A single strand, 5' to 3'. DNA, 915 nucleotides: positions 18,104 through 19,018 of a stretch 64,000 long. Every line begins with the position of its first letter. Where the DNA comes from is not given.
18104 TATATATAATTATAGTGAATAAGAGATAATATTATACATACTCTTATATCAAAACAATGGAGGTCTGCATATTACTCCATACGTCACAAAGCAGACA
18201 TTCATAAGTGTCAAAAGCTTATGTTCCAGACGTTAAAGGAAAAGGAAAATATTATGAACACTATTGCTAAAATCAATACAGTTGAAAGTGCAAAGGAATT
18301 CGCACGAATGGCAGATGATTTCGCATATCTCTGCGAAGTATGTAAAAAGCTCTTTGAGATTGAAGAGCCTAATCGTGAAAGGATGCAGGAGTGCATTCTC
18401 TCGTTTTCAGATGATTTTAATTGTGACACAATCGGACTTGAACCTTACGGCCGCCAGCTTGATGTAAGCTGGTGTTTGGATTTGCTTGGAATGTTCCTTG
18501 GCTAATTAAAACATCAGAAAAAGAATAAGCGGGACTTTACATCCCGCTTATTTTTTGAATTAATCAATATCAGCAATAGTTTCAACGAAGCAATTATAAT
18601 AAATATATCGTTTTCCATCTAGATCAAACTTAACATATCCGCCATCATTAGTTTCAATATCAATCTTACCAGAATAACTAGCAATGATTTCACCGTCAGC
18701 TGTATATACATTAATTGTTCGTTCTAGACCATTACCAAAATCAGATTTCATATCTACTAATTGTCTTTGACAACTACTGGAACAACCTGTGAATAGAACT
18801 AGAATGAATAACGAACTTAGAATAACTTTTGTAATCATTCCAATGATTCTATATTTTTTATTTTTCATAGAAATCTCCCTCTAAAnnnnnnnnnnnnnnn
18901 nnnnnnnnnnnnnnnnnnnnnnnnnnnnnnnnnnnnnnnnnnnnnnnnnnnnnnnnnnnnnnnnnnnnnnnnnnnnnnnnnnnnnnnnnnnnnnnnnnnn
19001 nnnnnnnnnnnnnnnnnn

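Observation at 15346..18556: Two homologous promoter + structured-leader + small higher-GC ORF + terminator cassettes on the opposite strand of a minus-strand gene block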

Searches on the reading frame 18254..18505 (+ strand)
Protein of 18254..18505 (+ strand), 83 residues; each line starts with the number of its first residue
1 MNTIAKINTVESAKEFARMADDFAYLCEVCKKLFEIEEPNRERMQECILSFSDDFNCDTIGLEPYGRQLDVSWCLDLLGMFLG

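Call 12: search_protein_families(library=phrogs, proteins=[window:18254-18505:+], max_evalue=0.01)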
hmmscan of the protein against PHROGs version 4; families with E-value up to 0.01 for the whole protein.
window:18254-18505:+ (83 aa): 0 families

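Call 13: search_protein_families(library=pfam, proteins=[window:18254-18505:+], max_evalue=0.01)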
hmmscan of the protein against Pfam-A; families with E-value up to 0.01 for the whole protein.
window:18254-18505:+ (83 aa): 0 families

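Call 20: find_homologous_proteins(query=window:18254-18505:+, max_evalue=0.01)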
Query window:18254-18505:+ (83 aa): 14 proteins with E <= 0.01 among 14 candidates.
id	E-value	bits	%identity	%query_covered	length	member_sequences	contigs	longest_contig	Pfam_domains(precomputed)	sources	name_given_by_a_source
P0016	5.0e-45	169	90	98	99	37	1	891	-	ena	-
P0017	6.5e-45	168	90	98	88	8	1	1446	-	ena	-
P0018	6.6e-45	168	94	96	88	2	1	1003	-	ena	-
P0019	1.2e-44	168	90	98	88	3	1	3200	-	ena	-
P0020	2.3e-44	167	90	96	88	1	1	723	-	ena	-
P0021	5.7e-44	165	88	100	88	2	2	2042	-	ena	-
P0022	4.9e-43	162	87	100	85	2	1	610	-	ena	-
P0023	2.2e-42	160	88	96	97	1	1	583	-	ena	-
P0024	1.2e-40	155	83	98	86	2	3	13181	-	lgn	-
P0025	2.0e-40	154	84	100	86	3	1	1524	-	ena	-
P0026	3.3e-39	150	83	96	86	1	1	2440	-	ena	-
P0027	1.6e-38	148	80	98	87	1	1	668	-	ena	-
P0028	5.7e-38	146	77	100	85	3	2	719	-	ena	-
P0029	4.5e-7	48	82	37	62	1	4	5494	-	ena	-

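Call 24: find_encoding_contigs(protein=P0024, flank=5000, max_places=4)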
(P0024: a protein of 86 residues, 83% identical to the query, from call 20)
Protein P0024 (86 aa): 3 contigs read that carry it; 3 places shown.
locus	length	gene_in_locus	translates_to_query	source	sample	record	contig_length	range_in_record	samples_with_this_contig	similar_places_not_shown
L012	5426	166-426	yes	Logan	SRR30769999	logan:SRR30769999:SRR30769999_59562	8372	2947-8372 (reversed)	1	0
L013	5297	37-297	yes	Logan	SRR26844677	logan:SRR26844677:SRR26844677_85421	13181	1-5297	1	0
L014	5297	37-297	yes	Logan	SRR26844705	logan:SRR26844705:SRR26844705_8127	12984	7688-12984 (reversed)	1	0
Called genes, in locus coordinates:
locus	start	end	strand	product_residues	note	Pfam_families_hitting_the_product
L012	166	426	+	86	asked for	-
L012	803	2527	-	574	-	PF00118:Cpn60_TCP1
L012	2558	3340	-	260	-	-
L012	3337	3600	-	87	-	-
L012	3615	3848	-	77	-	-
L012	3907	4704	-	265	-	-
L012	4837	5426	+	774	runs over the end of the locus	-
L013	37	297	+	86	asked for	-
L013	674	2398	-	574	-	PF00118:Cpn60_TCP1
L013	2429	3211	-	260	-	-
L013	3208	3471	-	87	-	-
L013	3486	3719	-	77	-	-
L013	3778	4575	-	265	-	-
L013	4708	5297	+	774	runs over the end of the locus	-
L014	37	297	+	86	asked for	-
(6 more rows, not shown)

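Call 63: predict_structure(alignment_id=A3)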
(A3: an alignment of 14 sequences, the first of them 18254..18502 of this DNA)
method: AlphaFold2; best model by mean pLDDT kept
length: 83 residues; sequences in the alignment: 14
mean_pLDDT: 85.9   pTM: 0.74
mean pLDDT of the five models: 85.9, 84.9, 75.8, 45.4, 40.7
residues with pLDDT >= 90: 38; 70-90: 38; 50-70: 4; < 50: 3
segments of 3 or more residues with pLDDT < 50: 1-3
pLDDT, mean of each block of 10 residues (from residue 1): 66 91 92 88 91 86 82 92 84
secondary structure, 60 per line:
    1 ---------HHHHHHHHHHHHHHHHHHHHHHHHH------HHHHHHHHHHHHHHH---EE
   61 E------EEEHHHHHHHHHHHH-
elements in order: H10-34 H41-55 E59-61 E68-70 H71-82

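Call 68: fold_search(model_id=the predicted structure, library=pdb)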
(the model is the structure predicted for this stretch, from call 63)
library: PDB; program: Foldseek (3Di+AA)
matches with E <= 10: 161; with E <= 0.001: 0
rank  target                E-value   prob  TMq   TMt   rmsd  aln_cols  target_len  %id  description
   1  5na8_B                1.6e+00  0.04  0.21  0.05  13.4        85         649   16  Structure of DPP III from Bacteroides thetaiotaomicron in closed form (released 2017-11-15)
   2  5na6                  1.7e+00  0.06  0.23  0.06  12.8        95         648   17  Structure of Cys-null Se-Met DPP III from Bacteroides thetaiotaomicron (released 2017-11-15)
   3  4nnn_G                2.2e+00  0.08  0.27  0.12  11.6        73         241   14  yCP in complex with MG132 (released 2014-02-12)
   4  2h09                  2.3e+00  0.13  0.38  0.27  10.3        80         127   11  Crystal structure of diphtheria toxin repressor like protein from E. coli (released 2007-05-15)
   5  8zdj_a                2.8e+00  0.06  0.27  0.18  12.3        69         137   10  Cryo-EM structure of Mycobacteriophage Douge genome-packed connector (gp5, gp9, gp10, gp12 and gp13) (released 2025-06-25)
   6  3lku_A                2.8e+00  0.03  0.21  0.08  11.6       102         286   12  Crystal structure of S. cerevisiae Get4 in complex with an N-terminal fragment of Get5 (released 2010-06-23)
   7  6v3u_A                3.0e+00  0.15  0.38  0.16   5.7        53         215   15  Crystal Structure of the NDM_FIM-1 like Metallo-beta-Lactamase from Erythrobacter litoralis in the Mono-Zinc Form (released 2020-01-15)
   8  4ydd_C                3.0e+00  0.07  0.24  0.03   3.8        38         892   10  Crystal structure of the perchlorate reductase PcrAB from Azospira suillum PS (released 2016-03-09)
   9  3hf9_V                3.0e+00  0.06  0.24  0.13   9.0        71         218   11  Crystal Structure of Mycobacterium Tuberculosis Proteasome open-gate mutant modified by inhibitor GL1 (released 2009-09-15)
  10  2wpv_C                3.0e+00  0.03  0.21  0.08  11.6       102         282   12  Crystal structure of S. cerevisiae Get4-Get5 complex (released 2010-01-26)
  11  9gx9                  3.2e+00  0.10  0.33  0.14   4.1        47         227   11  Crystal structure of CJO-1, a membrane-bound B1 metallo-beta-lactamase from Chryseobacterium joostei (released 2025-07-09)
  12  6qm7_A                3.2e+00  0.07  0.27  0.12  10.9        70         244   11  Leishmania tarentolae proteasome 20S subunit complexed with GSK3494245 (released 2019-04-17)
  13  4q2y_B                3.2e+00  0.03  0.23  0.05  13.9        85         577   13  Crystal structure of Arginyl-tRNA synthetase (released 2014-07-23)
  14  3lku_C                3.2e+00  0.02  0.21  0.08  11.6       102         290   12  Crystal structure of S. cerevisiae Get4 in complex with an N-terminal fragment of Get5 (released 2010-06-23)
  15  4hv6_A                3.6e+00  0.04  0.23  0.17  11.6        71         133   15  Structure of MNTR H77A mutant in apo- and mn-bound forms (released 2012-11-21)
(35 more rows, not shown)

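Call 69: fold_search(model_id=the predicted structure, library=viral)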
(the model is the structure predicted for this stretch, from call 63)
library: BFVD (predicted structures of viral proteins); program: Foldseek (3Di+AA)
matches with E <= 10: 206; with E <= 0.001: 0
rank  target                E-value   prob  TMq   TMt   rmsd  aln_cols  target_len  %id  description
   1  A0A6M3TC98            4.1e-01  0.21  0.35  0.19  13.2        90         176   10  (no name in the UniProt tables at hand)
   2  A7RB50                7.3e-01  0.14  0.30  0.29  13.1        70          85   13  (no name in the UniProt tables at hand)
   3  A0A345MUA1            7.8e-01  0.21  0.33  0.14   6.1        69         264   16  (no name in the UniProt tables at hand)
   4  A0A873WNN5            9.5e-01  0.30  0.40  0.29   5.2        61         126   11  Uncharacterized protein [Providencia phage PSTCR5]
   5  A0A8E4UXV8            1.0e+00  0.11  0.29  0.26  12.1        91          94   16  Uncharacterized protein [Maribacter phage Colly_1]
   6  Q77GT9                1.1e+00  0.09  0.23  0.15  10.2        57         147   16  Uncharacterized protein [Culex nigripalpus nucleopolyhedrovirus (isolate Florida/1997)]
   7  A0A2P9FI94            1.1e+00  0.18  0.26  0.34   7.3        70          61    7  (no name in the UniProt tables at hand)
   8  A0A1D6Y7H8            1.2e+00  0.11  0.29  0.14   8.9        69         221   12  (no name in the UniProt tables at hand)
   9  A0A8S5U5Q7            1.4e+00  0.20  0.42  0.33   5.8        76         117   16  Uncharacterized protein [Podoviridae sp. cthJQ11]
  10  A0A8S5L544            1.6e+00  0.33  0.52  0.36   4.8        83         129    7  Uncharacterized protein [ssRNA phage SRR7976301_7]
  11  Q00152                1.6e+00  0.03  0.18  0.08  17.2        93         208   16  Uncharacterized protein ORF30 [Ictalurid herpesvirus 1 (strain Auburn)]
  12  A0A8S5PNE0            1.7e+00  0.13  0.34  0.18  14.0        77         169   16  DUF4376 domain-containing protein [Siphoviridae sp. ctnsL8]
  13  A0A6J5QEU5            1.7e+00  0.12  0.29  0.33   6.3        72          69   10  Uncharacterized protein [uncultured Caudovirales phage]
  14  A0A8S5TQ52            1.7e+00  0.08  0.26  0.15  11.7        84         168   11  Uncharacterized protein [Myoviridae sp. ctCXW4]
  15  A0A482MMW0            1.8e+00  0.04  0.21  0.18   9.6        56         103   16  Uncharacterized protein [Burkholderia phage BcepSauron]
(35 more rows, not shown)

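Call 79: search_protein_representatives(alignment_id=A3)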
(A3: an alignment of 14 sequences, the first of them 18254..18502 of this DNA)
Query: 14 sequences, 87 profile positions. Proteins with E-value up to 0.001 (for the whole library): 7; up to 1e-10: 2; up to 1e-30: 2. The best 7 are listed.
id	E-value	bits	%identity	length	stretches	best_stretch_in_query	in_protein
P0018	5.1e-51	186.8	-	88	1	2-87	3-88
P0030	2.8e-35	136.4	-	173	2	14-85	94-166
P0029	1.2e-10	57.5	-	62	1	2-38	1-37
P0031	1.6e-09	53.9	-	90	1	3-37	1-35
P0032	3.9e-08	49.4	-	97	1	11-85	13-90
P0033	7.8e-06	42.0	-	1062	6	42-73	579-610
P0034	3.8e-05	39.9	-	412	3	35-84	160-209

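Call 85: search_protein_families(library=pfam, proteins=[P0033, P0034, P0032, P0030], max_evalue=0.01)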
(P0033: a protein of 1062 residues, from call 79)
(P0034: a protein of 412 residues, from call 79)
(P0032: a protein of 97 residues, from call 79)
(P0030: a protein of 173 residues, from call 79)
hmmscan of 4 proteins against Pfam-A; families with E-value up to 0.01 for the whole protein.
P0033 (1062 aa): 5 families
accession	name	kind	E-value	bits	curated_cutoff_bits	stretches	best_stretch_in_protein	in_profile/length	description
PF11492.14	Dicistro_VP4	-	6e-29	100.2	22.6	0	84-105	29-50/57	Cricket paralysis virus, VP4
PF19973.4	TCAD7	-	7.1e-09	36.2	24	0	405-440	39-74/109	Ternary complex associated domain 7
PF10589.14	NADH_4Fe-4S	-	4e-07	30.2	23.5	0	869-913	24-68/85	NADH-ubiquinone oxidoreductase-F iron-sulfur binding region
PF16652.11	PH_13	-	2e-06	28.2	27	0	240-274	14-49/155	Pleckstrin homology domain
PF11875.14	DnaJ-like_C11_C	-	2.3e-05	24.6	27.1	0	502-522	80-100/132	DnaJ-like protein C11, C-terminal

P0034 (412 aa): 2 families
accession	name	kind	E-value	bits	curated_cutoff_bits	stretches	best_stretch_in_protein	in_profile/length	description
PF21890.1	Lin-28A-like_zf-CCHC_2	-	3.2e-06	27.6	27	0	353-364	3-14/32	Lin-28A-like, second zinc knuckle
PF23268.1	RIN1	-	0.0043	17.8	27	0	342-369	3-30/95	RIN1-like domain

P0032 (97 aa): 0 families

P0030 (173 aa): 1 family
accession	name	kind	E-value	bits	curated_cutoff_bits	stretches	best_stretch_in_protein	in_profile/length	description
PF22530.2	Terminase-T7_RNaseH-like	-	0.0085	16.8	27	0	95-148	10-59/108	Terminase Bacteriophage T7, Ribonuclease H-like domain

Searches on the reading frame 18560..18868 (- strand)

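Call 12: search_protein_families(library=phrogs, proteins=[window:18560-18868:-], max_evalue=0.01)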
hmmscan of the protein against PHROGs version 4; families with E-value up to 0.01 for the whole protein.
window:18560-18868:- (102 aa): 1 family
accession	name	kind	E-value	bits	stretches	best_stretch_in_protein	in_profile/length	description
phrog_2316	-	unknown function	1.5e-12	48.7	1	15-95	8-89/191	-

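Call 13: search_protein_families(library=pfam, proteins=[window:18560-18868:-], max_evalue=0.01)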
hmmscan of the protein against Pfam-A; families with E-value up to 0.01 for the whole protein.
window:18560-18868:- (102 aa): 1 family
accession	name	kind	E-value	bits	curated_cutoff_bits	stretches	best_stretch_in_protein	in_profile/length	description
PF16475.10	DUF5052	-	2.5e-05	24.4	29.4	1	16-86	6-74/199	Domain of unknown function (DUF5052)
